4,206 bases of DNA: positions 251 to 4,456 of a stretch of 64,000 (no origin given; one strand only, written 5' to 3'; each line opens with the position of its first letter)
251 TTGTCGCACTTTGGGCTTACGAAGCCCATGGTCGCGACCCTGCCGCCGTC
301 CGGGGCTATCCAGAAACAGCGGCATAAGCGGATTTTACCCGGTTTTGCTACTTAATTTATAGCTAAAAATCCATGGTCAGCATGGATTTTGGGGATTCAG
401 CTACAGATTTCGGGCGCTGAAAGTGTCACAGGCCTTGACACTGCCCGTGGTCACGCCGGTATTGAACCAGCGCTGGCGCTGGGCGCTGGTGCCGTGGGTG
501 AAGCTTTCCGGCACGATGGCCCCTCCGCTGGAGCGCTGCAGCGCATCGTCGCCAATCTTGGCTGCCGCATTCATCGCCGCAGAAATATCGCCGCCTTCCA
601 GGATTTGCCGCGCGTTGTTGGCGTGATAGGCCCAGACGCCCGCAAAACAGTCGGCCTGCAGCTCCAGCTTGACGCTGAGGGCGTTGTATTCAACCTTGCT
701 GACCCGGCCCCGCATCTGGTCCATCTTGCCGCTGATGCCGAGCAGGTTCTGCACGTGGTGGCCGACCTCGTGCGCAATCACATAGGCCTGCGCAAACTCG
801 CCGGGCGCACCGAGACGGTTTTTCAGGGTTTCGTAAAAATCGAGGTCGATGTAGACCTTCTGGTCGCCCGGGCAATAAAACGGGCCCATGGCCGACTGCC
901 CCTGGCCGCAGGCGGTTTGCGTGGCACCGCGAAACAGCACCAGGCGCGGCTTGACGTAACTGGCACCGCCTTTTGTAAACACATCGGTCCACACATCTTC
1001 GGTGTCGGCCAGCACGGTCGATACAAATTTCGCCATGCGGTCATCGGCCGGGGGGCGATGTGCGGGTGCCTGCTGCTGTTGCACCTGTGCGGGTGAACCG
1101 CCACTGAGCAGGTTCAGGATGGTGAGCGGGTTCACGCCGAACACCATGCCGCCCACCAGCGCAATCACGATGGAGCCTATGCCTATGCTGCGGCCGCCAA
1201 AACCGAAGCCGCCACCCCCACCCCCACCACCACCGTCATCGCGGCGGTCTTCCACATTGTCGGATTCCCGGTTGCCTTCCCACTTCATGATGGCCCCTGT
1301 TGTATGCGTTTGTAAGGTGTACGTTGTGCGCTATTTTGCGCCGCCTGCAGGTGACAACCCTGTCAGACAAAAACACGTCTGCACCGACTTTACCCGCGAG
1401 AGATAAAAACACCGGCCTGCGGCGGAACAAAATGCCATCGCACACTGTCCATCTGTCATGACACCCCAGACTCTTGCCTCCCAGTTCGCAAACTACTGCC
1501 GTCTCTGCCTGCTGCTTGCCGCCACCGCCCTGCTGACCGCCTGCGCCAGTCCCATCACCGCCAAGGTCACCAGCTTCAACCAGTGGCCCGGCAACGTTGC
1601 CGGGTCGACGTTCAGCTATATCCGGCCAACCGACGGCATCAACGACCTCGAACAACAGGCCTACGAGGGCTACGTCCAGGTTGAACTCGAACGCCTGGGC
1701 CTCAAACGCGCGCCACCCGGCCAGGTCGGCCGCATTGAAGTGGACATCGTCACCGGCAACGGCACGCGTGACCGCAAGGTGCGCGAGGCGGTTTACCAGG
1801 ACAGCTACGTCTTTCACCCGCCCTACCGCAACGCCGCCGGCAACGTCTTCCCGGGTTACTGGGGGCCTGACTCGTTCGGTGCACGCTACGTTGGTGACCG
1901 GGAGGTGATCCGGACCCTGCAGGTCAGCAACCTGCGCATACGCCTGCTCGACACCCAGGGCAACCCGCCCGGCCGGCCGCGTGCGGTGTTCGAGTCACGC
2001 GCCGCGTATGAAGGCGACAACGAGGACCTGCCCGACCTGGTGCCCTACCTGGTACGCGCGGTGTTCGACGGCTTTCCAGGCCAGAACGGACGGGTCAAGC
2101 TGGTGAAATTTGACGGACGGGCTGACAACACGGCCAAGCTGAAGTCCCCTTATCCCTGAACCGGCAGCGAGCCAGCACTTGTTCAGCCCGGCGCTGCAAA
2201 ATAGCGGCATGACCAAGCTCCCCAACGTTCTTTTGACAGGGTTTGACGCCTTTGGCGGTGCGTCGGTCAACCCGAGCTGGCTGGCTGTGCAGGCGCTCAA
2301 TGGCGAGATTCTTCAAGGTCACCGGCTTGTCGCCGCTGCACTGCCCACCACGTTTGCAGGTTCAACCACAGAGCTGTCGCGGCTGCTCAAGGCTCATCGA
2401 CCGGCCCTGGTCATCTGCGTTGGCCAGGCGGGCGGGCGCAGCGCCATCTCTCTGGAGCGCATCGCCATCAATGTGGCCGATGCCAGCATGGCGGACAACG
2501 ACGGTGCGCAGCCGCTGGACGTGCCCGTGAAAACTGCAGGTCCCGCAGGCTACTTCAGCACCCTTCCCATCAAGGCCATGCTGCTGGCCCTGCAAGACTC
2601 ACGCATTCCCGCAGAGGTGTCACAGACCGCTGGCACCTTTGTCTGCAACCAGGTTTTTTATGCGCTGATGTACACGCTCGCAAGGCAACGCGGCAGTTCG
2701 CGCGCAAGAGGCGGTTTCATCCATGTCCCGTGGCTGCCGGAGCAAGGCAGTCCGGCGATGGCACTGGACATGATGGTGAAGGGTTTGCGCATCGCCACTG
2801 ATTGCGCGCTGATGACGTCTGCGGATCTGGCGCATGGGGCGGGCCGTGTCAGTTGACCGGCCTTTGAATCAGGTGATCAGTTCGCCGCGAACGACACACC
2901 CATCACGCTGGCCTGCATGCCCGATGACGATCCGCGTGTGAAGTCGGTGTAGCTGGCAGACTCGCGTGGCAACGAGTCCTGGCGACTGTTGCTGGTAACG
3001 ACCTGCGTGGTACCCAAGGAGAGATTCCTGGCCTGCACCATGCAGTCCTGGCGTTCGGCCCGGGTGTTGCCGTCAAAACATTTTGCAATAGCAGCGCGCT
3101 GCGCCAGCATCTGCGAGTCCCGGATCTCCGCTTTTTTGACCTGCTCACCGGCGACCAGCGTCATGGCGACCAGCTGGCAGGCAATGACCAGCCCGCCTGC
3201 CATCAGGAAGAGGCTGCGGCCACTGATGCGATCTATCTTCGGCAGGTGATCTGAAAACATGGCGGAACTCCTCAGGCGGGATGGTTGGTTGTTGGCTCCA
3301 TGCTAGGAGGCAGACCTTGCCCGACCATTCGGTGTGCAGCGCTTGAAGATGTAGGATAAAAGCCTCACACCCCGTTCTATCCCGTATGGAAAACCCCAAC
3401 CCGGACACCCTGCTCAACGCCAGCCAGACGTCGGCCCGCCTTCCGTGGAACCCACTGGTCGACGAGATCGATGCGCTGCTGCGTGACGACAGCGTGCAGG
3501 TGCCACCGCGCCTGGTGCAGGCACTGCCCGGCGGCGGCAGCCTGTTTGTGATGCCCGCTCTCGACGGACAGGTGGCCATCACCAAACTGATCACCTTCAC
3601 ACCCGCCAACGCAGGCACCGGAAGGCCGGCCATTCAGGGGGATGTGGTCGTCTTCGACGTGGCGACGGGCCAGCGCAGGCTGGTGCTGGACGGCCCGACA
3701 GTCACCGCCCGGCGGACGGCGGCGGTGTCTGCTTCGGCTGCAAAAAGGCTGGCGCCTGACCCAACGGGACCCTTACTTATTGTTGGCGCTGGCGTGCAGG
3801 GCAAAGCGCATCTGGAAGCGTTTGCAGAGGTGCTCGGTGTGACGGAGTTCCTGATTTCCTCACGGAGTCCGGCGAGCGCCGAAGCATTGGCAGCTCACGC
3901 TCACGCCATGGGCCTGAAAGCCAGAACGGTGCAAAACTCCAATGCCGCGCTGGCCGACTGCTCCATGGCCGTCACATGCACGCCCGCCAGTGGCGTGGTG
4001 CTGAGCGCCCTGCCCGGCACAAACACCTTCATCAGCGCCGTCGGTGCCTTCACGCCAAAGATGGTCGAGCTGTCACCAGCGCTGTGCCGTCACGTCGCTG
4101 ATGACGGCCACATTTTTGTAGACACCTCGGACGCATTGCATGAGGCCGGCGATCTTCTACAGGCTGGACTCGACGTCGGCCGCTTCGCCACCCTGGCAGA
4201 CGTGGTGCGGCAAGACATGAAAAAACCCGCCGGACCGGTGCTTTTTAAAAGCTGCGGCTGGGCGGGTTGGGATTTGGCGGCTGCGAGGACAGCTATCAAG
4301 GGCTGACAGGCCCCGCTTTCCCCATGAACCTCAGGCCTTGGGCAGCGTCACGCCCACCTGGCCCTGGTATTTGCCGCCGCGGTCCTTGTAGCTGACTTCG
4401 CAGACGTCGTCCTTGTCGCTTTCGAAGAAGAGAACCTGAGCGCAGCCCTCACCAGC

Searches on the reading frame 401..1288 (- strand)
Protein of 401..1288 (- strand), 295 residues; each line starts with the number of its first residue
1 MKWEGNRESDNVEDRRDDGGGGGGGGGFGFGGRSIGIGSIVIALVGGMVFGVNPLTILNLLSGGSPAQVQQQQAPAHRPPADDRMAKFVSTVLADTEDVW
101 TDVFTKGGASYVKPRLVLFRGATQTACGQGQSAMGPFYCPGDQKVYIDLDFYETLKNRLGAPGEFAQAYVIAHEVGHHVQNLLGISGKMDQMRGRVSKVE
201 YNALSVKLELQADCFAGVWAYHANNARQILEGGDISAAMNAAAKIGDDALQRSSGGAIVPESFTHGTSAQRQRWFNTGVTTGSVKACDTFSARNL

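Call 89: search_protein_families(library=pfam, max_evalue=0.000001, proteins=[window:401-1288:-])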
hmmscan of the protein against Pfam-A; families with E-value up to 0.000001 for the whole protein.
window:401-1288:- (295 aa): 1 family
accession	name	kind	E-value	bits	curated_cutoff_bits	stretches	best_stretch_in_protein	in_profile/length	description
PF04228.19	Zn_peptidase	-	3.2e-122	408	23.2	1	1-290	1-290/290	Putative neutral zinc metallopeptidase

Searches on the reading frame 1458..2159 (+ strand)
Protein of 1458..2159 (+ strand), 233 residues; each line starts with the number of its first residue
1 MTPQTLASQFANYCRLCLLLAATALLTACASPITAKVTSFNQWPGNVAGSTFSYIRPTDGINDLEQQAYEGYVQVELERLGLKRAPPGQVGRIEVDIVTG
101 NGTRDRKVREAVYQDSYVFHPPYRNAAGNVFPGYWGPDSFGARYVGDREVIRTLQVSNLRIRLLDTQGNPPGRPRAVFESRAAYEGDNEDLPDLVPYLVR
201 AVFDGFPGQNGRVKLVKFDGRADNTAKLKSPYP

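Call 89: search_protein_families(library=pfam, max_evalue=0.000001, proteins=[window:1458-2159:+])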
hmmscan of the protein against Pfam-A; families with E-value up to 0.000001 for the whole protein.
window:1458-2159:+ (233 aa): 1 family
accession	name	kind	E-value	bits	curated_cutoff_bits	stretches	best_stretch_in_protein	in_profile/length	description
PF13590.11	DUF4136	-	4.7e-14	53.5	32.8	1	37-208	2-152/152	Domain of unknown function (DUF4136)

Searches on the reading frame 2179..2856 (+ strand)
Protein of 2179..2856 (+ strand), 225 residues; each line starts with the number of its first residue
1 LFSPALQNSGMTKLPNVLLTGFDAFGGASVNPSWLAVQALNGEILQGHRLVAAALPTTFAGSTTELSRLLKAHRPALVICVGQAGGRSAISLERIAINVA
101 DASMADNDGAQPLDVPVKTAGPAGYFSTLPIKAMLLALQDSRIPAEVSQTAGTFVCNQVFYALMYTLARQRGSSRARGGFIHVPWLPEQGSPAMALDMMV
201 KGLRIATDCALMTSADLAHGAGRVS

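Call 89: search_protein_families(library=pfam, max_evalue=0.000001, proteins=[window:2179-2856:+])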
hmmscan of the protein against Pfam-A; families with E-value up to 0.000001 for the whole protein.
window:2179-2856:+ (225 aa): 1 family
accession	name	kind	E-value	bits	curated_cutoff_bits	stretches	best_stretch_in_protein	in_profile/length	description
PF01470.22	Peptidase_C15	-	2.8e-66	223.9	22.7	1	16-211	2-202/204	Pyroglutamyl peptidase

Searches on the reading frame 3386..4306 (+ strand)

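Call 89: search_protein_families(library=pfam, max_evalue=0.000001, proteins=[window:3386-4306:+])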
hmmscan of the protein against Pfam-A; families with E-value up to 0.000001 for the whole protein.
window:3386-4306:+ (306 aa): 1 family
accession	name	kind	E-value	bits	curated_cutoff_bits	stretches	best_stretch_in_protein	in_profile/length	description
PF02423.21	OCD_Mu_crystall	-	1e-37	130.3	24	1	34-302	31-305/314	Ornithine cyclodeaminase/mu-crystallin family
